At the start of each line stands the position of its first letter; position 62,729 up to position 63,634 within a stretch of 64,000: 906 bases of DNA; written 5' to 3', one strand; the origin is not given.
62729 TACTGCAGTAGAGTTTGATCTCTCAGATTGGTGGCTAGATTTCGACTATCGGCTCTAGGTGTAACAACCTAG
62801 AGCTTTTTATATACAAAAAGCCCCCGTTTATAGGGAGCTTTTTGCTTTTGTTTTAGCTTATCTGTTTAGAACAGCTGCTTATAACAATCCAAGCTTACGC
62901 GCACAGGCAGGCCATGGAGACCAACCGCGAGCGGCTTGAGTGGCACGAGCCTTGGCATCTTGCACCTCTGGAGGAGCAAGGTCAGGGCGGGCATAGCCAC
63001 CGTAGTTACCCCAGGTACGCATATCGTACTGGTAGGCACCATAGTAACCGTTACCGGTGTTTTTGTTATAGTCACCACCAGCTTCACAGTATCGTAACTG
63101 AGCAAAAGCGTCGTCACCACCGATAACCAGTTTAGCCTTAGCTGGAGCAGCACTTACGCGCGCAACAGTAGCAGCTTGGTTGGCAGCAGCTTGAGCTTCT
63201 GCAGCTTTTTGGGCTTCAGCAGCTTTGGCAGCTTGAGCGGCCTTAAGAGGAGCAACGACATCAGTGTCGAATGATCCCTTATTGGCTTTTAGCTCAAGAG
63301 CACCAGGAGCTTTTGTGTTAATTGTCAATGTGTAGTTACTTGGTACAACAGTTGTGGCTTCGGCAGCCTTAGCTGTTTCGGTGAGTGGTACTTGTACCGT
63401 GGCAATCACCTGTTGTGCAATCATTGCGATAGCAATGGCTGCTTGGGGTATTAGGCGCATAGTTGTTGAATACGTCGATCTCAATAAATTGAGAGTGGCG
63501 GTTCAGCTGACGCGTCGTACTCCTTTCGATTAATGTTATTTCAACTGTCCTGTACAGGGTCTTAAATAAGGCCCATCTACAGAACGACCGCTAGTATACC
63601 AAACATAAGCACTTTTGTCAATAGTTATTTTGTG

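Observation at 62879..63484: Rpf (resuscitation-promoting factor) muralytic domain protein in a non-actinobacterial-looking genome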

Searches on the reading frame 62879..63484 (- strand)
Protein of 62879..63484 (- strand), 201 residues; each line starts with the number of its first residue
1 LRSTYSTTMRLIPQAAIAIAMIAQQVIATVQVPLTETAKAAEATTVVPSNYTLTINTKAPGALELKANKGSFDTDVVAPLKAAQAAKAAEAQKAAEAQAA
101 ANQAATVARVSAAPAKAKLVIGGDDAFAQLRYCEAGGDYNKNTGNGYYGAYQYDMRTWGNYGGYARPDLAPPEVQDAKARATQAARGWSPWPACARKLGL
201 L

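Call 4: search_protein_families(library=pfam, proteins=[window:62879-63484:-], max_evalue=0.01)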
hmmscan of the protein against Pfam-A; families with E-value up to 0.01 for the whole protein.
window:62879-63484:- (201 aa): 1 family
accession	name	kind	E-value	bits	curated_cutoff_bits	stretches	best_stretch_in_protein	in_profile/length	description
PF06737.19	Transglycosylas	-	4.8e-18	66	27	1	127-194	7-77/77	Transglycosylase-like domain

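Call 7: find_homologous_proteins(query=window:62879-63484:-)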
Query window:62879-63484:- (201 aa): 654 proteins with E <= 0.001 among 3588 candidates; the best 120 are listed.
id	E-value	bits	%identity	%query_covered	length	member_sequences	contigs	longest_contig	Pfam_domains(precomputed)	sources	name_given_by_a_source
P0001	9.4e-109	380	90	96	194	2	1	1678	PF06737.20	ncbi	-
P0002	8.2e-99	347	81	96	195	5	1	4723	PF06737.20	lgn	-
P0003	1.4e-92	327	81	96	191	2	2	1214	PF06737.20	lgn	-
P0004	1.5e-89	317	75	96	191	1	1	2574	PF06737.20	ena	-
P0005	2.2e-89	317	69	99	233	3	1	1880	PF06737.20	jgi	-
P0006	8.7e-89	315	76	96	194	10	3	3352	PF06737.20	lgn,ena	-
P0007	1.6e-88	314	76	96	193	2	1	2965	PF06737.20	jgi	-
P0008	2.0e-88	313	76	96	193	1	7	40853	PF06737.20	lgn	-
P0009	2.8e-88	313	78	96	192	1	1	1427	PF06737.20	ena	-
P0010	4.3e-88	312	77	96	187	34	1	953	PF06737.20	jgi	jgi:hypothetical protein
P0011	5.0e-88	312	76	96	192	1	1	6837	PF06737.20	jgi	jgi:hypothetical protein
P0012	5.4e-88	312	76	96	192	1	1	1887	PF06737.20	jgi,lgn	jgi:hypothetical protein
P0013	1.1e-87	311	76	96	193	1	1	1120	PF06737.20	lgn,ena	-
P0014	1.3e-87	311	75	96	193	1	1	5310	PF06737.20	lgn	-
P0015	2.6e-87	310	75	96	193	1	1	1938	PF06737.20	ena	-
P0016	4.1e-87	309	76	96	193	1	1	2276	PF06737.20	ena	-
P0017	9.0e-87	308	77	96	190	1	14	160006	PF06737.20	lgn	-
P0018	9.9e-86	305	74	96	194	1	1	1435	PF06737.20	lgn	-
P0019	1.1e-83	298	69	99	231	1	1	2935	PF06737.20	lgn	-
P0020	4.5e-80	286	70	96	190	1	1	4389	PF06737.20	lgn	-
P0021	3.0e-75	271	69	90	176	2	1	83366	PF06737.20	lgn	-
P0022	1.6e-74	268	69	90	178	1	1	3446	PF06737.20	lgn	-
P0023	1.0e-68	249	64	96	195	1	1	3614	PF06737.20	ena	-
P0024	5.6e-68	247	64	96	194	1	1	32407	PF06737.20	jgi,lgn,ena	-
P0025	5.1e-67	244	64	96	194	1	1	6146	PF06737.20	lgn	-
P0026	5.4e-67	244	64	96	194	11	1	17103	PF06737.20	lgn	-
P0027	9.9e-66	240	63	96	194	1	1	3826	PF06737.20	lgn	-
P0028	1.5e-65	239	62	96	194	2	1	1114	PF06737.20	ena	-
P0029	3.9e-65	238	62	96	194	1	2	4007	PF06737.20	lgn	-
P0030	1.1e-64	236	60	96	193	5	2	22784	PF06737.20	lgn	-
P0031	1.3e-64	236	61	96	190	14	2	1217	PF06737.20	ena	-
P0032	2.2e-64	235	60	96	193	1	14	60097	PF06737.20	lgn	-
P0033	3.2e-64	235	60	96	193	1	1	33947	PF06737.20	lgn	-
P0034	3.7e-64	234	59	96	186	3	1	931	PF06737.20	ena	-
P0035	1.0e-63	233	62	96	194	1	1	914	PF06737.20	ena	-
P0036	1.2e-63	233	61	96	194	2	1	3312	PF06737.20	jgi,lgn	jgi:hypothetical protein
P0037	3.6e-63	231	60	96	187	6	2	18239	PF06737.20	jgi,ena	-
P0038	2.1e-62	229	59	96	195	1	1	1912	PF06737.20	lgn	-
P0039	3.7e-62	228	60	96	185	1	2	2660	PF06737.20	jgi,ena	-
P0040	1.5e-61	226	59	96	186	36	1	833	PF06737.20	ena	-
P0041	5.3e-61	224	59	96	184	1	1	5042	PF06737.20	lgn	-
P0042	1.4e-60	223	59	96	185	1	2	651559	PF06737.20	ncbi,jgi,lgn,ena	jgi:hypothetical protein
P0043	1.8e-60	222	57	96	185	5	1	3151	PF06737.20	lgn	-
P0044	2.4e-60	222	57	96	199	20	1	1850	PF06737.20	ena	-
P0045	6.4e-60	221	60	92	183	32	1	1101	PF06737.20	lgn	-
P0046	1.0e-59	220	57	96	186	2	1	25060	PF06737.20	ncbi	-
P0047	1.2e-59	220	58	96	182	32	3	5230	PF06737.20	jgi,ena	-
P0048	2.5e-57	212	57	92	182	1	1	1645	PF06737.20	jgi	jgi:hypothetical protein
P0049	3.4e-57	212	57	92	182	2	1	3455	PF06737.20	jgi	jgi:hypothetical protein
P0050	4.9e-57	211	56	100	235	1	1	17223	PF06737.20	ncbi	-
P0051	8.7e-57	210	53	96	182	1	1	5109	PF06737.20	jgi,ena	-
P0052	1.4e-56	210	57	94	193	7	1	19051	PF06737.20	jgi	jgi:hypothetical protein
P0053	3.2e-56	209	55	96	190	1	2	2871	PF06737.20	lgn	-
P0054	5.8e-56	208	53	97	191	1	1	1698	PF06737.20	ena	-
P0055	6.2e-56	208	56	96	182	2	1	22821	PF06737.20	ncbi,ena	-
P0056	1.1e-55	207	51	93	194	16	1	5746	PF06737.20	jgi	jgi:hypothetical protein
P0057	1.4e-55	206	54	96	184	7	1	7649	PF06737.20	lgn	-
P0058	2.9e-55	205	54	96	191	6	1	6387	PF06737.20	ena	-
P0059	5.5e-55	204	53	96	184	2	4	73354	PF06737.20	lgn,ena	-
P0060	2.4e-54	202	55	96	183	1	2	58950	PF06737.20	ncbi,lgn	-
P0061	2.5e-54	202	55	96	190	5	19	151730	PF06737.20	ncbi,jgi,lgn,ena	ncbi:MAG: transglycosylase family protein [Candidatus Saccharibacteria bacterium]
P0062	3.1e-54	202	56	93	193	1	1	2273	PF06737.20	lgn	-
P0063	3.7e-54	202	55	96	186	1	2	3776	PF06737.20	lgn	-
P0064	4.1e-54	202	59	86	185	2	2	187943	PF06737.20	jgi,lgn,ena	-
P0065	7.6e-54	201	55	99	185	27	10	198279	PF06737.20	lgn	-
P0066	1.1e-53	200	53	94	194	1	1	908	PF06737.20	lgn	-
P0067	1.3e-53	200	54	91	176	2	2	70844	PF06737.20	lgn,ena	-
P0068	1.4e-53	200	63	69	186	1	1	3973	PF06737.20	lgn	-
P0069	1.8e-53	200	55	96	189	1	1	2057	PF06737.20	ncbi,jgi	-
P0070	1.8e-53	200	53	94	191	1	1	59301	PF06737.20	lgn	-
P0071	1.9e-53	199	52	96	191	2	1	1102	PF06737.20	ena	-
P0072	2.3e-53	199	57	86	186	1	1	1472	PF06737.20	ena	-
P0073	3.8e-53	198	52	96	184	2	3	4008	PF06737.20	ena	-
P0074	5.2e-53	198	52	100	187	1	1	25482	PF06737.20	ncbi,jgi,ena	ncbi:MAG: transglycosylase family protein [Candidatus Saccharibacteria bacterium]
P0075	6.5e-53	198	57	91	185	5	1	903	PF06737.20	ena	-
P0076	1.1e-52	197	56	96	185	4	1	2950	PF06737.20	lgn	-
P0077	1.9e-52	196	51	96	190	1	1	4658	PF06737.20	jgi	jgi:hypothetical protein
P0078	2.9e-52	196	51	96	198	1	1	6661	PF06737.20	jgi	-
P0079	5.9e-52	195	52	96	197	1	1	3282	PF06737.20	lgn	-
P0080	6.8e-52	194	49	96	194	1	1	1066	PF06737.20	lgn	-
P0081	6.9e-52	194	53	86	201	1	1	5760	PF06737.20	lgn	-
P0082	7.9e-52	194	52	96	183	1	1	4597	PF06737.20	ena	-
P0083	8.5e-52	194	52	96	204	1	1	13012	PF06737.20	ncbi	-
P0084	2.0e-51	193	52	92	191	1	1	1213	PF06737.20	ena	-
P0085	2.7e-51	192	50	95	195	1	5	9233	PF06737.20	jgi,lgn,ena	jgi:hypothetical protein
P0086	2.9e-51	192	56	77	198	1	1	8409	PF06737.20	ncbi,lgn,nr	ncbi:MAG: transglycosylase family protein [bacterium]|nr:transglycosylase family protein [bacterium]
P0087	3.8e-51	192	51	93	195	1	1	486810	PF06737.20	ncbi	-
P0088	5.4e-51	191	53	96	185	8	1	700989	PF06737.20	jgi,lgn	jgi:hypothetical protein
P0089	5.8e-51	191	53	85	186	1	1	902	PF06737.20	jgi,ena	-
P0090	6.4e-51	191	52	86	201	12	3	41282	PF06737.20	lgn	-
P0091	8.2e-51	191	51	96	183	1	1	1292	PF06737.20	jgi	jgi:hypothetical protein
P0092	9.4e-51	191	57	88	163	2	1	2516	PF06737.20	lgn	-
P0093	1.2e-50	190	48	96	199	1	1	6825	PF06737.20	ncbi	-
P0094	1.7e-50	190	61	70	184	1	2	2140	PF06737.20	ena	-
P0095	1.9e-50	190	51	91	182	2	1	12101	PF06737.20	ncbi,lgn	-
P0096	3.1e-50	189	58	85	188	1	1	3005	PF06737.20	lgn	-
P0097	4.2e-50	189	51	96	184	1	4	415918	PF06737.20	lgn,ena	-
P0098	4.4e-50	189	52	96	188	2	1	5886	PF06737.20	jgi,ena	jgi:hypothetical protein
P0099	5.4e-50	188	52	96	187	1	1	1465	PF06737.20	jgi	jgi:hypothetical protein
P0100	6.1e-50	188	49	96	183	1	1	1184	PF06737.20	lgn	-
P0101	1.0e-49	187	53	96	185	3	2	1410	PF06737.20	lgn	-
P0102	1.1e-49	187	50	92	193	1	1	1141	PF06737.20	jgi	jgi:hypothetical protein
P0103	1.4e-49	187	59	75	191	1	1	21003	PF06737.20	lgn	-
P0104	2.3e-49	186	54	97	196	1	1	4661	PF06737.20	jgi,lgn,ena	-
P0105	2.9e-49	186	51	96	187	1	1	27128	PF06737.20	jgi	jgi:hypothetical protein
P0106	3.2e-49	186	48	96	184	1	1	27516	PF06737.20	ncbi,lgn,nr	ncbi:transglycosylase family protein [Candidatus Parcubacteria bacterium]|nr:transglycosylase family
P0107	4.5e-49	185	53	96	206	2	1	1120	PF06737.20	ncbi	-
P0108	4.9e-49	185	51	96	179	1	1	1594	PF06737.20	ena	-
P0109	1.8e-48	183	50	96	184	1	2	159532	PF06737.20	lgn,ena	-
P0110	2.8e-48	183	47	96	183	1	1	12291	PF06737.20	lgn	-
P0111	3.3e-48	182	53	96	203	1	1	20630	PF06737.20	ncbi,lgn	-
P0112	3.4e-48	182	51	96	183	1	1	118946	PF06737.20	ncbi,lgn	-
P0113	3.7e-48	182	50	96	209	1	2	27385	PF06737.20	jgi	jgi:hypothetical protein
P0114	4.1e-48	182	48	97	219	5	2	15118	PF06737.20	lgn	-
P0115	7.6e-48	181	52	92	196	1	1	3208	PF06737.20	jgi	jgi:hypothetical protein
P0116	1.2e-47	181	49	96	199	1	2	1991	PF06737.20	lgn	-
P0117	1.2e-47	181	51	96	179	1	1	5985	PF06737.20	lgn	-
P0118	1.4e-47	180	57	82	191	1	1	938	PF06737.20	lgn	-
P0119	1.6e-47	180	56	81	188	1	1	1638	PF06737.20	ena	-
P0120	1.6e-47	180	60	82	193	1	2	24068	PF06737.20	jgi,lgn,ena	-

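Call 8: search_solved_structures(query=window:62879-63484:-, show_alignments=3)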
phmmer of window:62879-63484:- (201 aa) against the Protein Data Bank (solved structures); distinct sequences matched with E-value up to 0.001: 8.
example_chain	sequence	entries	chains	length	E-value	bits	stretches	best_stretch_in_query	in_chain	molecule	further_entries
1xsf_A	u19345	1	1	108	1.8e-16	64.2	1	106-199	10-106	Probable resuscitation-promoting factor rpfB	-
3eo5_A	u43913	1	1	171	2e-16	64.1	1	106-199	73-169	Resuscitation-promoting factor rpfB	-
4emn_A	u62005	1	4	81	2.2e-15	60.7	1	130-199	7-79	Probable resuscitation-promoting factor rpfB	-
4kl7_A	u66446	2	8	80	2.5e-15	60.5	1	130-199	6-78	Resuscitation-promoting factor RpfB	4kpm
5e27_A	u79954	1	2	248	3.1e-15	60.2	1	105-199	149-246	Resuscitation-promoting factor RpfB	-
2n5z_A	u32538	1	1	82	1.2e-11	48.5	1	129-200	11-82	Resuscitation-promoting factor RpfC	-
4ow1_A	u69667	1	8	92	1.6e-11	48.1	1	130-200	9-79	Resuscitation-promoting factor RpfC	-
4cge_A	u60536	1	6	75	5.7e-09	39.8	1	130-197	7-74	RESUSCITATION-PROMOTING FACTOR RPFE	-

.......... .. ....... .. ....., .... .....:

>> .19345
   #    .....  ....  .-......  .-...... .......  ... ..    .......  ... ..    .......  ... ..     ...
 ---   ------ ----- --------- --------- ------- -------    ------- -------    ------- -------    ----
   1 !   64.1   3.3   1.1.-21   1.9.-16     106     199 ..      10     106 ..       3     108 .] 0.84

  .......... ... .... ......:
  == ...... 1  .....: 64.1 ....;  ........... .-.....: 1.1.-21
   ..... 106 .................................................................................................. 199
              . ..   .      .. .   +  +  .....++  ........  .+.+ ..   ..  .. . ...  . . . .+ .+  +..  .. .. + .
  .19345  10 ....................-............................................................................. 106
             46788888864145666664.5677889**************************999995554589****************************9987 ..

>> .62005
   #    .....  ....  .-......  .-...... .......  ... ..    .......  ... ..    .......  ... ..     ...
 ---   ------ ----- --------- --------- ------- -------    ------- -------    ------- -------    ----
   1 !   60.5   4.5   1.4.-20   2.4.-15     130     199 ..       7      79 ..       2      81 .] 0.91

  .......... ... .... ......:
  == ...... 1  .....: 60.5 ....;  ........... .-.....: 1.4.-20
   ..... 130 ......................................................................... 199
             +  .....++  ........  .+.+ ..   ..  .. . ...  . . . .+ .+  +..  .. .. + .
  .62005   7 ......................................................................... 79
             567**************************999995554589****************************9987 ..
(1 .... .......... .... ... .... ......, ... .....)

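Call 10: find_related_loci(query=window:62879-63484:-, collection=genome_contigs, flank=6000)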
Query window:62879-63484:- (201 aa) in genome_contigs; peptide patterns used: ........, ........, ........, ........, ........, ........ (x = any residue, [..] = any of these).
599 stretches matched a pattern (row limit reached: there are more); 70 encode a relative of the query (tblastn E <= 1e-3); 70 distinct loci.
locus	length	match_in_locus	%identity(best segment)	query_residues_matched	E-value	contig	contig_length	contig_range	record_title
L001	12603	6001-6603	90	2-201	1e-112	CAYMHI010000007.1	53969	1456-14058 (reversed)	MAG TPA_asm: uncultured Candidatus Saccharibacteria bacterium isolate SRP342105_co2_402 genome assembly, contig: NODE_53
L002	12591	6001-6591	69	3-201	4e-88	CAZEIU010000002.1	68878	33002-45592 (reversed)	MAG TPA_asm: uncultured Candidatus Saccharibacteria bacterium isolate binchicken_co118_318 genome assembly, contig: NODE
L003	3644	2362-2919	60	9-201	4e-61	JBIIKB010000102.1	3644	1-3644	MAG: Candidatus Saccharimonadia bacterium isolate ME2001-10-09pf_3300042861_group1_bin39 Rohwer_bin1541_scaffold_42735_c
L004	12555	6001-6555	53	8-201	1e-57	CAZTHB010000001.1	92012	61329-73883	MAG TPA_asm: uncultured Candidatus Saccharibacteria bacterium isolate SRP257259_co1_77 genome assembly, contig: NODE_214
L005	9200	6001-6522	57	19-201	2e-55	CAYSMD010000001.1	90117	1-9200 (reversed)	MAG TPA_asm: uncultured Candidatus Saccharibacteria bacterium isolate SRP286056_co2_117 genome assembly, contig: NODE_24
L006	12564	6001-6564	56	14-201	9e-52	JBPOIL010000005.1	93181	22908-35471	MAG: Patescibacteria group bacterium isolate MAG_140 c_000000550153, whole genome shotgun sequence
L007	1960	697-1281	53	7-201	3e-50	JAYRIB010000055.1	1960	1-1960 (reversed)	MAG: Candidatus Saccharimonadia bacterium isolate SZ_szas25bin.42 k141_1336317, whole genome shotgun sequence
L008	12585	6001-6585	51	7-201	1e-48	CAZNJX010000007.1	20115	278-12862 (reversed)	MAG TPA_asm: uncultured Candidatus Saccharibacteria bacterium isolate binchicken_co105_421 genome assembly, contig: NODE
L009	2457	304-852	49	6-201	1e-43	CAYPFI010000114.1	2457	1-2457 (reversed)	MAG TPA_asm: uncultured Candidatus Saccharibacteria bacterium isolate binchicken_co398_170 genome assembly, contig: NODE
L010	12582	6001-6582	44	2-200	2e-41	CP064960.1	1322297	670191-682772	MAG: bacterium isolate Aved_18-Q3-R54-62_BAT3C.16_uni chromosome, complete genome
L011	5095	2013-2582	41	3-201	2e-39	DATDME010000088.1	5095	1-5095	MAG TPA_asm: Candidatus Saccharimonadia bacterium isolate SMAG_U403 k141_1602739, whole genome shotgun sequence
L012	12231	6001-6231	65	125-201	5e-31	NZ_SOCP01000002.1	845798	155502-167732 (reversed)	Actinophytocola oryzae strain DSM 45499 Ga0181036_102, whole genome shotgun sequence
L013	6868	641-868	63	125-200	1e-29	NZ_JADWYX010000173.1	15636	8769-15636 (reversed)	Frankia sp. AgB1.9 NODE_173_length_15636_cov_39.073205, whole genome shotgun sequence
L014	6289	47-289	65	121-201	4e-29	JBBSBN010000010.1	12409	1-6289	MAG: Candidatus Saccharimonadia bacterium isolate La6_metabat2.143 La6_metabat2.143_K_154171_L_12409_cov_7.0000, whole g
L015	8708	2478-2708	64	125-201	5e-29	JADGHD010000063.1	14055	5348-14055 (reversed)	MAG: Frankia sp. isolate HOG45C NODE_2783_length_14055_cov_35.676555, whole genome shotgun sequence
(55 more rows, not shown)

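Call 29: search_protein_families(library=pfam, proteins=[L001:1095-2882:-, L002:1881-2675:-, L002:1277-1870:-, L002:658-1251:-, L001:5328-5699:-, L001:4834-5229:-, L006:7554-9017:-, L006:9066-10901:-, L001:6692-7513:+], max_evalue=0.001)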
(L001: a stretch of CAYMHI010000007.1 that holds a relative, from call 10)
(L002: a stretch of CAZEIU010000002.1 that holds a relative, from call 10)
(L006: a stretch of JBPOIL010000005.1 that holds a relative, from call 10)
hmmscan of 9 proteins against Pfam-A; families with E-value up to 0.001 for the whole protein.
L001:1095-2882:- (595 aa): 6 families
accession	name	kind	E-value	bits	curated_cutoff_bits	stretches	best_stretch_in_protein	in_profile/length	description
PF00005.33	ABC_tran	-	4.5e-37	128.1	25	1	356-505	1-137/137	ABC transporter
PF00664.28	ABC_membrane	-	1.6e-26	94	28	1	22-290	5-270/274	ABC transporter transmembrane region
PF02463.25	SMC_N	-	6.4e-09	36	40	1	341-548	112-212/220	RecF/RecN/SMC N terminal domain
PF01956.21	EMC3_TMCO1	-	4e-05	23.9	27.1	1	56-182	12-133/169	Integral membrane protein EMC3/TMCO1-like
PF13401.12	AAA_22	-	5.4e-05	24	27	1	369-522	8-107/130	AAA domain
PF03193.22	RsgA_GTPase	-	0.00038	20.7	30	0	326-391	68-131/174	RsgA GTPase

L002:1881-2675:- (264 aa): 1 family
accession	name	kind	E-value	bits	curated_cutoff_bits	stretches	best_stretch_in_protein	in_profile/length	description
PF00318.25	Ribosomal_S2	-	1e-84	283.6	26.1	1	31-246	1-216/216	Ribosomal protein S2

L002:1277-1870:- (197 aa): 1 family
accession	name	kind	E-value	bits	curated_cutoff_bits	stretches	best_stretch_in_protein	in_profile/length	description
PF00889.24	EF_TS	-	7.8e-40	137.1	27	1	22-195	49-203/204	Elongation factor TS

L002:658-1251:- (197 aa): 1 family
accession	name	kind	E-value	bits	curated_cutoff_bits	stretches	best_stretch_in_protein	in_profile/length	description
PF01765.24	RRF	-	1.1e-55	188.4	29.7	1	33-195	3-164/164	Ribosome recycling factor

L001:5328-5699:- (123 aa): 0 families

L001:4834-5229:- (131 aa): 0 families

L006:7554-9017:- (487 aa): 4 families
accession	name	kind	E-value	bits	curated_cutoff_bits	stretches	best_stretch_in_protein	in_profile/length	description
PF13328.12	HD_4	-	2.4e-48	164.2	27.2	1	25-179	1-155/156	HD domain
PF04607.23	RelA_SpoT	-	6.5e-37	126.7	27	1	239-349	1-112/113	Region found in RelA / SpoT proteins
PF02824.27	TGS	-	2.9e-14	53.3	22.2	1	398-457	1-60/60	TGS domain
PF01966.28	HD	-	1.9e-08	35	22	1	44-147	1-115/116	HD domain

L006:9066-10901:- (611 aa): 6 families
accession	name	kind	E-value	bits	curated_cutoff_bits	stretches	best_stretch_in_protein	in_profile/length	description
PF00009.33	GTP_EFTU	-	2.1e-55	187.7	26.5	1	8-202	1-184/188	Elongation factor Tu GTP binding domain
PF21018.2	BipA_C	-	2.6e-44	149.9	23.8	1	493-600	2-109/110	TypA/BipA C-terminal domain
PF00679.30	EFG_C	-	8.1e-14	51.9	27.9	1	404-489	2-87/89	Elongation factor G C-terminus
PF03144.31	GTP_EFTU_D2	-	1.5e-13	51.4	30.3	1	229-299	1-73/73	Elongation factor Tu domain 2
PF22042.2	EF-G_D2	-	8e-07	29.5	27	1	214-299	1-82/84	Elongation factor G domain 2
PF01926.29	MMR_HSR1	-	9.3e-06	26.2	21.9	1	13-136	2-113/113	50S ribosome-binding GTPase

L001:6692-7513:+ (273 aa): 1 family
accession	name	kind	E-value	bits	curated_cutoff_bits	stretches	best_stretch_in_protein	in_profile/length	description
PF00215.30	OMPdecase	-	3.4e-19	70.1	27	1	35-259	2-218/221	Orotidine 5'-phosphate decarboxylase / HUMPS family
